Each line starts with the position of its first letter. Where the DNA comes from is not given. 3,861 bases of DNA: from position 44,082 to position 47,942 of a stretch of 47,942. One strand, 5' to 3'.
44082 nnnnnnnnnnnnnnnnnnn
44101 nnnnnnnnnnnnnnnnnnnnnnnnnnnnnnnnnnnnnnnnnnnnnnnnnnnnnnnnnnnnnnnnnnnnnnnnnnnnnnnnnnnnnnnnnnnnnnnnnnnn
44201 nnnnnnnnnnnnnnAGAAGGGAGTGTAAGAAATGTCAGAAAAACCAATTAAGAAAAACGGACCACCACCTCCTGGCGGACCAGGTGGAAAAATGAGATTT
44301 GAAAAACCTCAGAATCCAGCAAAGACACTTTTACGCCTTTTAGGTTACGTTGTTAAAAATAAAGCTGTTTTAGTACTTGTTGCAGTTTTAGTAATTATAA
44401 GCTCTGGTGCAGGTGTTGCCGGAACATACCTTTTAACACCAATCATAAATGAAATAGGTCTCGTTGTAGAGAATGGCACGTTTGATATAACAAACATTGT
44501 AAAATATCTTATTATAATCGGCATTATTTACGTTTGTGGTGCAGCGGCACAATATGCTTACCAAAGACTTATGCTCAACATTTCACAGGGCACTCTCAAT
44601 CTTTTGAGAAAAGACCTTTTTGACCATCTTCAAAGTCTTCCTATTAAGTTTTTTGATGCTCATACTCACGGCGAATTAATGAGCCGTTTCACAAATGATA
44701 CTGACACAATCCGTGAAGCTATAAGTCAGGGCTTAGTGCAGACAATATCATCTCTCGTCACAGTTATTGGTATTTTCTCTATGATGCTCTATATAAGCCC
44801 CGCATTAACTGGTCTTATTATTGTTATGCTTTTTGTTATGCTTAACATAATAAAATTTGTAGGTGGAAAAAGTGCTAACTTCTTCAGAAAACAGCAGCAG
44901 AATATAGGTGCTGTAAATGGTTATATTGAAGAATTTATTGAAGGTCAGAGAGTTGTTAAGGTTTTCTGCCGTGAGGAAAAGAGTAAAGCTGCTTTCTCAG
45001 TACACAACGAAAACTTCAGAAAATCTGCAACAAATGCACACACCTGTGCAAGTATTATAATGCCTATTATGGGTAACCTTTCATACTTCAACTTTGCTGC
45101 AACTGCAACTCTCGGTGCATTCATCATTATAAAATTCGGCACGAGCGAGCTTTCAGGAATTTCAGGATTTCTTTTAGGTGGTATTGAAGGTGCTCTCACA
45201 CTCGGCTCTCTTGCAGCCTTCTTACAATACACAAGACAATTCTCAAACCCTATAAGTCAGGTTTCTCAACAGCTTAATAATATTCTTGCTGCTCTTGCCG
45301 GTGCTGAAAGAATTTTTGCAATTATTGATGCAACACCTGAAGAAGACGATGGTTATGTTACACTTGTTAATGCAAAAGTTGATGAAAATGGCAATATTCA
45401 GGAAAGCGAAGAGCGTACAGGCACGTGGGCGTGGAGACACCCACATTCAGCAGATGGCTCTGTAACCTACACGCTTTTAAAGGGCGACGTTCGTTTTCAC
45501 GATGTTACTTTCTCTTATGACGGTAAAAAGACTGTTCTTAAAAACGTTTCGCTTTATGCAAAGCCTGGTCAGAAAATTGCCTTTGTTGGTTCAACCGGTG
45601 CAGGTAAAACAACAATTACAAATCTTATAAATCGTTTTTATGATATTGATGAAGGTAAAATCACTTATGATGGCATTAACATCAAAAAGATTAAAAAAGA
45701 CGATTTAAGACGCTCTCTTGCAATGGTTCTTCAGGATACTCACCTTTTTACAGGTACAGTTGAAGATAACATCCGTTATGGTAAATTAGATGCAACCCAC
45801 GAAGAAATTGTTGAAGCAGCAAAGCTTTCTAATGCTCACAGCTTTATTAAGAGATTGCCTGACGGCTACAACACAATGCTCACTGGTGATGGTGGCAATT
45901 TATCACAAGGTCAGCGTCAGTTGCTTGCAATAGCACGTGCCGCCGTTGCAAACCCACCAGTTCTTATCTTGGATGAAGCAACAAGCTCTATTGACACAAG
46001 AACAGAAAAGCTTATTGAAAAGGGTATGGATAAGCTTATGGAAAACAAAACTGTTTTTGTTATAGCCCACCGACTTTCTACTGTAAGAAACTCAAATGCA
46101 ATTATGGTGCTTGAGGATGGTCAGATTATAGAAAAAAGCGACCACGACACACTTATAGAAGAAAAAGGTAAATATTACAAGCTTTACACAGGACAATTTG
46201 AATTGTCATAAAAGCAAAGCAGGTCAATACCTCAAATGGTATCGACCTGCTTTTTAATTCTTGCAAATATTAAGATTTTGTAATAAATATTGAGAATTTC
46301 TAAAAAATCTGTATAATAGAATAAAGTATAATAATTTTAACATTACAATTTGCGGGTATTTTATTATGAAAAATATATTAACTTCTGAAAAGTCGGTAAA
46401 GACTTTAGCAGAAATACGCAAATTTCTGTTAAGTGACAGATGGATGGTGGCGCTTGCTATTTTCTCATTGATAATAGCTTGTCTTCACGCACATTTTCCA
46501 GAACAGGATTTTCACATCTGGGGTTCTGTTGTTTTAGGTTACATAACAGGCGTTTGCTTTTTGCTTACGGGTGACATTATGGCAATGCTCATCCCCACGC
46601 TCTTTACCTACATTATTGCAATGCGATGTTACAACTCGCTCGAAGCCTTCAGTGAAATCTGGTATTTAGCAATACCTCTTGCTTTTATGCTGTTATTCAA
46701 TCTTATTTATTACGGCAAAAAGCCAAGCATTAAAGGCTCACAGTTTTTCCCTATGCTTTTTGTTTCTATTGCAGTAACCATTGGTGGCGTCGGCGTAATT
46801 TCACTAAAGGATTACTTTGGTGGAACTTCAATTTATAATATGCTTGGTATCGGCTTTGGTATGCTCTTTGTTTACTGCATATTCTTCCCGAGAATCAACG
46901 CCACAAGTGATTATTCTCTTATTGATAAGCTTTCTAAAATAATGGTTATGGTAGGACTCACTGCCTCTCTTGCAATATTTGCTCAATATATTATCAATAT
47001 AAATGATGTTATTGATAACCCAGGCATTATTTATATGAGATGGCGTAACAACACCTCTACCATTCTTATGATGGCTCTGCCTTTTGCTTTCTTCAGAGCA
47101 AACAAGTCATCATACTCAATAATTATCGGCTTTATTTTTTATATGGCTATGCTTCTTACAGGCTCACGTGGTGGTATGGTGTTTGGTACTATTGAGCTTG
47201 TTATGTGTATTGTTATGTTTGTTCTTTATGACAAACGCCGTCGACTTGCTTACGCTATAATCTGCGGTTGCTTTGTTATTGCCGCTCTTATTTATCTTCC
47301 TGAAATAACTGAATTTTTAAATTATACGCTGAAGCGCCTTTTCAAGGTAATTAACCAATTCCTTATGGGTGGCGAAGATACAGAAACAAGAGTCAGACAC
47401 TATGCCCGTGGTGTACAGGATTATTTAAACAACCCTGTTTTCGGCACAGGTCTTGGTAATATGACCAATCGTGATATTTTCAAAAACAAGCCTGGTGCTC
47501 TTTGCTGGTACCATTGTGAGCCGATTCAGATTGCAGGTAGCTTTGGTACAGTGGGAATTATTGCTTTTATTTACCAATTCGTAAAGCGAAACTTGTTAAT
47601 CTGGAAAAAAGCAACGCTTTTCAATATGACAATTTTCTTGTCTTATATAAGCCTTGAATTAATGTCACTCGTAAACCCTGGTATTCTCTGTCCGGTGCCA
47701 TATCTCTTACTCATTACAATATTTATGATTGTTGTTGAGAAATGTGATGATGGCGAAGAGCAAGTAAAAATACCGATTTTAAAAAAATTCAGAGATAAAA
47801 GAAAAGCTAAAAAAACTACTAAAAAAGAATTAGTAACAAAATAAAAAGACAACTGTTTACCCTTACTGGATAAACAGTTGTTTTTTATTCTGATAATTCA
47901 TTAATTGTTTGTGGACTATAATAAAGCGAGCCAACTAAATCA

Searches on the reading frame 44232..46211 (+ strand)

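Call 54: search_protein_families(library=pfam, proteins=[window:44232-46211:+], max_evalue=0.001)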
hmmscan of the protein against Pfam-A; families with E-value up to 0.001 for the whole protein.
window:44232-46211:+ (659 aa): 3 families
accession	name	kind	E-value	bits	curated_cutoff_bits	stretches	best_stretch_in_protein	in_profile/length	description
PF00664.28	ABC_membrane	-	3.3e-47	161.9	28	1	48-303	2-253/274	ABC transporter transmembrane region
PF00005.33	ABC_tran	-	6.2e-31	108.3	25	1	436-585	1-137/137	ABC transporter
PF02463.25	SMC_N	-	1.7e-06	28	40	1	459-625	135-209/220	RecF/RecN/SMC N terminal domain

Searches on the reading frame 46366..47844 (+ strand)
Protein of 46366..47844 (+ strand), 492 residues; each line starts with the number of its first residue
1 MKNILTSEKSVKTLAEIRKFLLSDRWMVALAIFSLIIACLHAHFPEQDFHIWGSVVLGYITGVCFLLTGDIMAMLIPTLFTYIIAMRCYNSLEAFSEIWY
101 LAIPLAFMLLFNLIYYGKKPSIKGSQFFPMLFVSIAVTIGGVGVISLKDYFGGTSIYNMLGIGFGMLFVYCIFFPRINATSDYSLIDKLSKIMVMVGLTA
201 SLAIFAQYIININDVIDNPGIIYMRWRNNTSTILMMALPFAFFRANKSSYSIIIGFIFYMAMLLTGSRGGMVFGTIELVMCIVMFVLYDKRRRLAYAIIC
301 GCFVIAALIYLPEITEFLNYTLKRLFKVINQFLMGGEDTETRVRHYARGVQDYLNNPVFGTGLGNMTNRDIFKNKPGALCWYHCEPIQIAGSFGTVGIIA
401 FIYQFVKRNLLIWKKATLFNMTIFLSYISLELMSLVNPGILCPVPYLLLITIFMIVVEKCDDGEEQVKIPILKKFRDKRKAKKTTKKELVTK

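Call 54: search_protein_families(library=pfam, proteins=[window:46366-47844:+], max_evalue=0.001)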
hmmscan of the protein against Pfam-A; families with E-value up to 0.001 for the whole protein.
window:46366-47844:+ (492 aa): 1 family
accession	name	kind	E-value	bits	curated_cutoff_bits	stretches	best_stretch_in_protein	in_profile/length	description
PF04932.20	Wzy_C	-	4.2e-12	46.5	31.7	1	256-402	4-149/149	O-Antigen ligase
